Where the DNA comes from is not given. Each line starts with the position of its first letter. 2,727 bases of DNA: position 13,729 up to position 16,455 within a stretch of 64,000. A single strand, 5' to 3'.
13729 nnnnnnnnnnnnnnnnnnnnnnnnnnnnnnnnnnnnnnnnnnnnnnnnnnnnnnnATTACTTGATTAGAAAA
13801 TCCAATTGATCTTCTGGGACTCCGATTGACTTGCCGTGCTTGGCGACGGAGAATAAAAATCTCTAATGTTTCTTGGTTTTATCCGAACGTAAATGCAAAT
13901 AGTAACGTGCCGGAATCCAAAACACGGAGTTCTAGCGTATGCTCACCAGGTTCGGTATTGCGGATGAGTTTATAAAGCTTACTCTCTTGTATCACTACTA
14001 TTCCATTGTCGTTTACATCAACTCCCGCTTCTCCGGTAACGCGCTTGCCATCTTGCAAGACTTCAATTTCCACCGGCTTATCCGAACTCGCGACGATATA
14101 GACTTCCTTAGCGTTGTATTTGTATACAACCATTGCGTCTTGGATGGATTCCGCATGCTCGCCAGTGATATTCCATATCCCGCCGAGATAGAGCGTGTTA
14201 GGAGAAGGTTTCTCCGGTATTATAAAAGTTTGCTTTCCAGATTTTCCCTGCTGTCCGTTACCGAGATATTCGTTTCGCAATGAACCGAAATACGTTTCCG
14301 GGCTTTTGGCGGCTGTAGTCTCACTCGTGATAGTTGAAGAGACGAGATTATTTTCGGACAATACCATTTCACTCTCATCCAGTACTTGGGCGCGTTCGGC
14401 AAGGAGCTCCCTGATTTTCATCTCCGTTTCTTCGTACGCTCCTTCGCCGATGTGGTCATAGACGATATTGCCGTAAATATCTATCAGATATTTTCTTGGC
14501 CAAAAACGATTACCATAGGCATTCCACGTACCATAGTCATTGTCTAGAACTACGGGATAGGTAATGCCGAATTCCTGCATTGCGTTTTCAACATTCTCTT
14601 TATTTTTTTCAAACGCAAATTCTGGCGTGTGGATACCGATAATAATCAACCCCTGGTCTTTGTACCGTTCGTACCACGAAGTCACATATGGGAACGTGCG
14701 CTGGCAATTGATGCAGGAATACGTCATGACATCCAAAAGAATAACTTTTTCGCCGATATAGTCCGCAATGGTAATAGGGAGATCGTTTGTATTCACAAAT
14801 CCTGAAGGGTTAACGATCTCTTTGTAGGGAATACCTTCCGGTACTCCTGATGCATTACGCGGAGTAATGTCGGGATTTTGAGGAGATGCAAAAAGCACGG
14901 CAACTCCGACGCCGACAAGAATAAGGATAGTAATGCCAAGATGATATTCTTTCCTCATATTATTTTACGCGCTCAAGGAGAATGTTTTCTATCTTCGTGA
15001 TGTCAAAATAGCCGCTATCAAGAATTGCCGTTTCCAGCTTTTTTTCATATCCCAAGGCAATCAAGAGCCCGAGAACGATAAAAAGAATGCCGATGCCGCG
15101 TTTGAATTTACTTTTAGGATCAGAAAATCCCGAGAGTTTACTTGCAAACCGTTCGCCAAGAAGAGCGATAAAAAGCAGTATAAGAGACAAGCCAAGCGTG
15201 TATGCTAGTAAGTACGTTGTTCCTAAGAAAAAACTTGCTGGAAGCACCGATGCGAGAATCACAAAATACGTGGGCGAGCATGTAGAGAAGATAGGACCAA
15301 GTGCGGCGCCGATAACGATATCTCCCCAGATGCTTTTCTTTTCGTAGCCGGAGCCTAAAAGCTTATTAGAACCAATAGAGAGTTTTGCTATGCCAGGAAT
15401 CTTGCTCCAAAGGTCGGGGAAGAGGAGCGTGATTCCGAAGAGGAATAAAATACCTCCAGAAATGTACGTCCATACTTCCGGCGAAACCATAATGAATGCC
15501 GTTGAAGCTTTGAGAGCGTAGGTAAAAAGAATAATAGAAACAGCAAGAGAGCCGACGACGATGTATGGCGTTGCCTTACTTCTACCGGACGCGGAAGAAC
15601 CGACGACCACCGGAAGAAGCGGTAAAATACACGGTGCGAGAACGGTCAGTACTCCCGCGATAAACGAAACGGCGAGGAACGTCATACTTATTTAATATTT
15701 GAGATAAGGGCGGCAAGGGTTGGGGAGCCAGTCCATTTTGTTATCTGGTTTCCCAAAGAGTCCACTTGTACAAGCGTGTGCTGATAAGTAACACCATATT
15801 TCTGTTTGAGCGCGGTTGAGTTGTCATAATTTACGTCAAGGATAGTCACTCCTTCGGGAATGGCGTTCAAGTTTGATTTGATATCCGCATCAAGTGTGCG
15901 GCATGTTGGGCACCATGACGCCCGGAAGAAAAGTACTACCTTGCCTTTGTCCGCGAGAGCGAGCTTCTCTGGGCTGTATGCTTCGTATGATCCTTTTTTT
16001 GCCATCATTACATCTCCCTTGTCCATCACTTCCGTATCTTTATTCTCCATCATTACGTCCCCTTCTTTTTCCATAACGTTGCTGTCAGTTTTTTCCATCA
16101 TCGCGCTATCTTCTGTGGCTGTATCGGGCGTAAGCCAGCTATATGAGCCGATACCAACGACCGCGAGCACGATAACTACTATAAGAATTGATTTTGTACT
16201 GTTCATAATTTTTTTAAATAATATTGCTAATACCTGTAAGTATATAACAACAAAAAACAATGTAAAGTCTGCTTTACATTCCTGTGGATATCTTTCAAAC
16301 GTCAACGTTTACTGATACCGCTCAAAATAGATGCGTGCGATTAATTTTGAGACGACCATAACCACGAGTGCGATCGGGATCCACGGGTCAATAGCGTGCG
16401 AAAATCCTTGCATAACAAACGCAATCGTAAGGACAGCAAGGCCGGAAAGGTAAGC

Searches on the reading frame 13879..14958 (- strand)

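Call 63: search_protein_families(library=pfam, proteins=[window:13879-14958:-], max_evalue=0.001)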
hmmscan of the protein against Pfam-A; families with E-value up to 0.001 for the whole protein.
window:13879-14958:- (359 aa): 4 families
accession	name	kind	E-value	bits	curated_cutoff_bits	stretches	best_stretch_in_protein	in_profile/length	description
PF17991.7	Thioredoxin_10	-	1.1e-33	117.3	27.1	1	219-359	1-142/142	Thioredoxin like C-terminal domain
PF08534.16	Redoxin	-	8.6e-10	39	26.6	1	56-174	15-137/148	Redoxin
PF00578.27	AhpC-TSA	-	1.1e-08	35.5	26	1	60-167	16-123/124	AhpC/TSA family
PF13905.12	Thioredoxin_8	-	3.9e-05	24.3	27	1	71-164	2-93/94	Thioredoxin-like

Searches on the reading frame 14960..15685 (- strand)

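Call 63: search_protein_families(library=pfam, proteins=[window:14960-15685:-], max_evalue=0.001)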
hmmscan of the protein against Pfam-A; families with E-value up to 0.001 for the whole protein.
window:14960-15685:- (241 aa): 2 families
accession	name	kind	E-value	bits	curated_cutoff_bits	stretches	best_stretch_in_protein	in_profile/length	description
PF13386.12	DsbD_2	-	9.7e-08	32.6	24.9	1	38-207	43-198/199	Cytochrome C biogenesis protein transmembrane region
PF02683.22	DsbD_TM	-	0.0003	20.6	27.1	0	3-206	4-211/219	Cytochrome C biogenesis protein transmembrane domain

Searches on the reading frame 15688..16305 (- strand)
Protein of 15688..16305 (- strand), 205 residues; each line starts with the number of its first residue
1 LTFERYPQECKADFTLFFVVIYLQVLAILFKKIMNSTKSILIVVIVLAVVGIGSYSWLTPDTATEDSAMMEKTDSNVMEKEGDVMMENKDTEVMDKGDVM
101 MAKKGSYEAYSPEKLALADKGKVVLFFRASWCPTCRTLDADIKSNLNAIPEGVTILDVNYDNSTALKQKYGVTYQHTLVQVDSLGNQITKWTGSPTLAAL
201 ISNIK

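Call 63: search_protein_families(library=pfam, proteins=[window:15688-16305:-], max_evalue=0.001)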
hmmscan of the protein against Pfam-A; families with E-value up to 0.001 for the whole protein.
window:15688-16305:- (205 aa): 5 families
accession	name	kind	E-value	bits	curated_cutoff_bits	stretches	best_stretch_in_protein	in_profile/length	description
PF00085.26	Thioredoxin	-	4.5e-10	39.9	23.5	1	118-205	15-102/103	Thioredoxin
PF00578.27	AhpC-TSA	-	3.1e-05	24.3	26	1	118-168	24-75/124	AhpC/TSA family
PF08534.16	Redoxin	-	0.00049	20.3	26.6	0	117-165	23-75/148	Redoxin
PF13899.12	Thioredoxin_7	-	0.00081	19.9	27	0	117-145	14-42/83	Thioredoxin-like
PF13098.12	Thioredoxin_2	-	0.00088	20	27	0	119-170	4-37/104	Thioredoxin-like domain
